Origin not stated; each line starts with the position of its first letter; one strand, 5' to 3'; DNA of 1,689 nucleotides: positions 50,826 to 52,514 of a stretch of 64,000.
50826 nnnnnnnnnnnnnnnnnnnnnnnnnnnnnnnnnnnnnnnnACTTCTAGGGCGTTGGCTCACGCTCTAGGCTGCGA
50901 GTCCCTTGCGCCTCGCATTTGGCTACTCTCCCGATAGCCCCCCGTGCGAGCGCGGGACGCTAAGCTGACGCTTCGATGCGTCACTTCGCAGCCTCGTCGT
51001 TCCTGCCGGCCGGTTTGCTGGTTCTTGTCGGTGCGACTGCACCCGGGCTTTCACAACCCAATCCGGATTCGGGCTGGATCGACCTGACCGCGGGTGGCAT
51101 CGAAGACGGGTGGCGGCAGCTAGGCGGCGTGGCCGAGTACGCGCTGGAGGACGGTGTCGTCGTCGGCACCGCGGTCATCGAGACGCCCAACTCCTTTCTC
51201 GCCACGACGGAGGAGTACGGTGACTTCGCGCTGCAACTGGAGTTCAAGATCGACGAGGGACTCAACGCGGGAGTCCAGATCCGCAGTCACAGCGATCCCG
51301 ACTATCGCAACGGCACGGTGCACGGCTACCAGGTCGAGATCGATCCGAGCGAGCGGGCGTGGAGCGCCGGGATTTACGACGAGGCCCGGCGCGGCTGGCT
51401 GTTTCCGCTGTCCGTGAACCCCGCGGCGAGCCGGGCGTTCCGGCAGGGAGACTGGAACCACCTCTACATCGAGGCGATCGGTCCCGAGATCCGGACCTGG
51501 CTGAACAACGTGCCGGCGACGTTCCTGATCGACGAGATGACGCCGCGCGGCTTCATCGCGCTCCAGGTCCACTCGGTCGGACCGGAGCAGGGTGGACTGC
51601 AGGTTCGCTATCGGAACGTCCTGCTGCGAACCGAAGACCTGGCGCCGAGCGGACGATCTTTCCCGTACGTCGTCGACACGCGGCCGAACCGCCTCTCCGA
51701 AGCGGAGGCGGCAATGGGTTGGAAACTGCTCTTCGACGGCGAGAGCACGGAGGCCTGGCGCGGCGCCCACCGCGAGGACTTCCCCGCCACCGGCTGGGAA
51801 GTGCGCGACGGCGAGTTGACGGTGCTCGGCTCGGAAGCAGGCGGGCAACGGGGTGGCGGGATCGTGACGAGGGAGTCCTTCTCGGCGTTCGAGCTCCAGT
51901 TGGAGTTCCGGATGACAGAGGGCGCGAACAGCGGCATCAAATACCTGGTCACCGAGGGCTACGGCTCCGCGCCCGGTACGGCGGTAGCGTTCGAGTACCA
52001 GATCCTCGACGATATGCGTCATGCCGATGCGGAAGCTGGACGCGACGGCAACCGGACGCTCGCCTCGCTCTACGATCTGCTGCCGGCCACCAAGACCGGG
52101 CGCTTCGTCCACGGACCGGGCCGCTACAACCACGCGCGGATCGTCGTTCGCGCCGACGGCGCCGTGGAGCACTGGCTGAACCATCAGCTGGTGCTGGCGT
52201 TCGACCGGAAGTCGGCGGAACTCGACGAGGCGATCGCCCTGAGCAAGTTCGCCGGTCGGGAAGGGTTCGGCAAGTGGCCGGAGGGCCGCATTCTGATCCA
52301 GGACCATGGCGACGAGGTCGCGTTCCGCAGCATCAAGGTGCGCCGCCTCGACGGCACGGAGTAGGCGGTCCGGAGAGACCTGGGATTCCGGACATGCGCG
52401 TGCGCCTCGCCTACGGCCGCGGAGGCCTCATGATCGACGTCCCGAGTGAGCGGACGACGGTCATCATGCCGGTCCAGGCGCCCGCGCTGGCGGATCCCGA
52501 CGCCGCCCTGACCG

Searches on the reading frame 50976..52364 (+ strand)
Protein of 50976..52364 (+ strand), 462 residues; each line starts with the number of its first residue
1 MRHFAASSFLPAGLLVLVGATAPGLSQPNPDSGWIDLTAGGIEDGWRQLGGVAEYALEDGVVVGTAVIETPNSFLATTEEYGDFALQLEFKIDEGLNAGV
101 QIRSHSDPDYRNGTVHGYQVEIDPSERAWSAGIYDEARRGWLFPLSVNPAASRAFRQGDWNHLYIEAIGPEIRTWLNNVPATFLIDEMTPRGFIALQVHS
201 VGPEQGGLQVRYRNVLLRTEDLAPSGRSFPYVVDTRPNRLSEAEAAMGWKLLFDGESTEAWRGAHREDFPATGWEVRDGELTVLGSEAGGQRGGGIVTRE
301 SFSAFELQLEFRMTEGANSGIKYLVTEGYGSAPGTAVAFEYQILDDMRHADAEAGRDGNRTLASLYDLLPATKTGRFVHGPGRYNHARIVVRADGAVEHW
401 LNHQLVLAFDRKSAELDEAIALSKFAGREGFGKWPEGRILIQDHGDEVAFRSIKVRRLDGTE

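Call 7: search_protein_families(library=ncbifam, proteins=[window:50976-52364:+], max_evalue=0.1)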
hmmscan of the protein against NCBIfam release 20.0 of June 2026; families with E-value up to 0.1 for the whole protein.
window:50976-52364:+ (462 aa): 0 families

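Call 11: find_related_loci(query=window:50976-52364:+, collection=genome_contigs, flank=10000)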
Query window:50976-52364:+ (462 aa) in genome_contigs; peptide patterns used: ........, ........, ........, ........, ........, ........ (x = any residue, [..] = any of these).
103 stretches matched a pattern; 47 encode a relative of the query (tblastn E <= 1e-3); 46 distinct loci.
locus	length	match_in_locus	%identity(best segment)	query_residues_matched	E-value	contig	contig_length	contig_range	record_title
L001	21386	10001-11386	95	1-462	0e+0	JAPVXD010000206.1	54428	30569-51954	MAG: Candidatus Multivorans azotirespirans isolate m_rhze4 Seq206, whole genome shotgun sequence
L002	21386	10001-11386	95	1-462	0e+0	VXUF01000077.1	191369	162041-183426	MAG: Holophagales bacterium isolate SB0666_bin_22 NODE_7_length_191369_cov_7.124826, whole genome shotgun sequence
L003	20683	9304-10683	92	1-459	0e+0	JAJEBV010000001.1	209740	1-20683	MAG: Thermoanaerobaculia bacterium isolate jk18x9bins.56 k141_74115, whole genome shotgun sequence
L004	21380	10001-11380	92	1-459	0e+0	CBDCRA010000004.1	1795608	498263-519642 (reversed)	MAG: Candidatus Multivorans sp. isolate d7452e89-af48-44c7-9597-5a6bccd24eaa genome assembly, contig: contig_4, whole ge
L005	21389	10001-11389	89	1-462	0e+0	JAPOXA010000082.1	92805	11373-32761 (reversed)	MAG: Acidobacteria bacterium isolate COS3_bin_14 NODE_114_length_92805_cov_51.8238, whole genome shotgun sequence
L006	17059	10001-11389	90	1-462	0e+0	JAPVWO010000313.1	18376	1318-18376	MAG: Candidatus Multivorans thiocomprendens isolate r_rhhh15 Seq313, whole genome shotgun sequence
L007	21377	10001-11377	90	1-459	0e+0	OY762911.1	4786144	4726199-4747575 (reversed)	MAG: Thermoanaerobaculia bacterium isolate 14c23368-4dca-4d55-9b94-f295180eceef genome assembly, chromosome: 1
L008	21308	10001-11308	93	24-459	0e+0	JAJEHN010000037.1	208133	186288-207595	MAG: Thermoanaerobaculia bacterium isolate p16x60bins.57 k141_705577, whole genome shotgun sequence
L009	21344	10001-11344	89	15-462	0e+0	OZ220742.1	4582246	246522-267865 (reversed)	MAG: Thermoanaerobaculia bacterium isolate 0db66e92-d31a-4200-8262-fff8455c21c0 genome assembly, chromosome: 1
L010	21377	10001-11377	90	1-459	0e+0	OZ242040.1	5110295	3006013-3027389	MAG: Candidatus Multivorans sp. isolate cd603fe2-36ea-45dd-b21b-4d1cbeb73145 genome assembly, chromosome: 1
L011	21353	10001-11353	87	9-462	0e+0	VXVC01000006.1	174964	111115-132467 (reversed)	MAG: Holophagales bacterium isolate SB0667_bin_1 NODE_17_length_174964_cov_24.507475, whole genome shotgun sequence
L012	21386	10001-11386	86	1-462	0e+0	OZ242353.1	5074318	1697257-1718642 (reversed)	MAG: Candidatus Multivorans sp. isolate c55290c9-873c-4a20-8066-ae299be9a5bf genome assembly, chromosome: 1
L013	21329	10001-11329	88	20-462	0e+0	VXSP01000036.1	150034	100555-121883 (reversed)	MAG: Holophagales bacterium isolate SB0665_bin_19 NODE_67_length_150034_cov_31.909881, whole genome shotgun sequence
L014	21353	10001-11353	86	9-462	0e+0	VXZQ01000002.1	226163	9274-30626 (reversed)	MAG: Holophagales bacterium isolate SB0670_bin_39 NODE_35_length_226163_cov_58.009447, whole genome shotgun sequence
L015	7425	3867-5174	89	27-462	0e+0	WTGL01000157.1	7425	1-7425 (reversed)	MAG: Acidobacteria bacterium isolate CO36388bin_1 NODE_2492_length_7425_cov_68.489552, whole genome shotgun sequence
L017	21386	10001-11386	84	1-462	0e+0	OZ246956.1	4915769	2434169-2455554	MAG: Thermoanaerobaculia bacterium isolate 44e70480-f7af-46fd-94ad-8fb40e9277de genome assembly, chromosome: 1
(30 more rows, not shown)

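Call 109: search_protein_families(library=pfam, proteins=[L017:9164-9610:-, L017:9607-9852:-, window:50976-52364:+], max_evalue=0.001)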
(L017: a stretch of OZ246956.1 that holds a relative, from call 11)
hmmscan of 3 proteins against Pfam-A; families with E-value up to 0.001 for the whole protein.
L017:9164-9610:- (148 aa): 1 family
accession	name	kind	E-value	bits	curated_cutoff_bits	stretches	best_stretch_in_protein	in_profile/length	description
PF01850.27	PIN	-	3.3e-13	50.7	23.6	1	3-133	2-118/120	PIN domain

L017:9607-9852:- (81 aa): 0 families

window:50976-52364:+ (462 aa): 1 family
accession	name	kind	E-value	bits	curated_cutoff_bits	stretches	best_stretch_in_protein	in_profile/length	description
PF06439.18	3keto-disac_hyd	-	3.6e-73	246.1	26.8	2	248-456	1-187/187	3-keto-disaccharide hydrolase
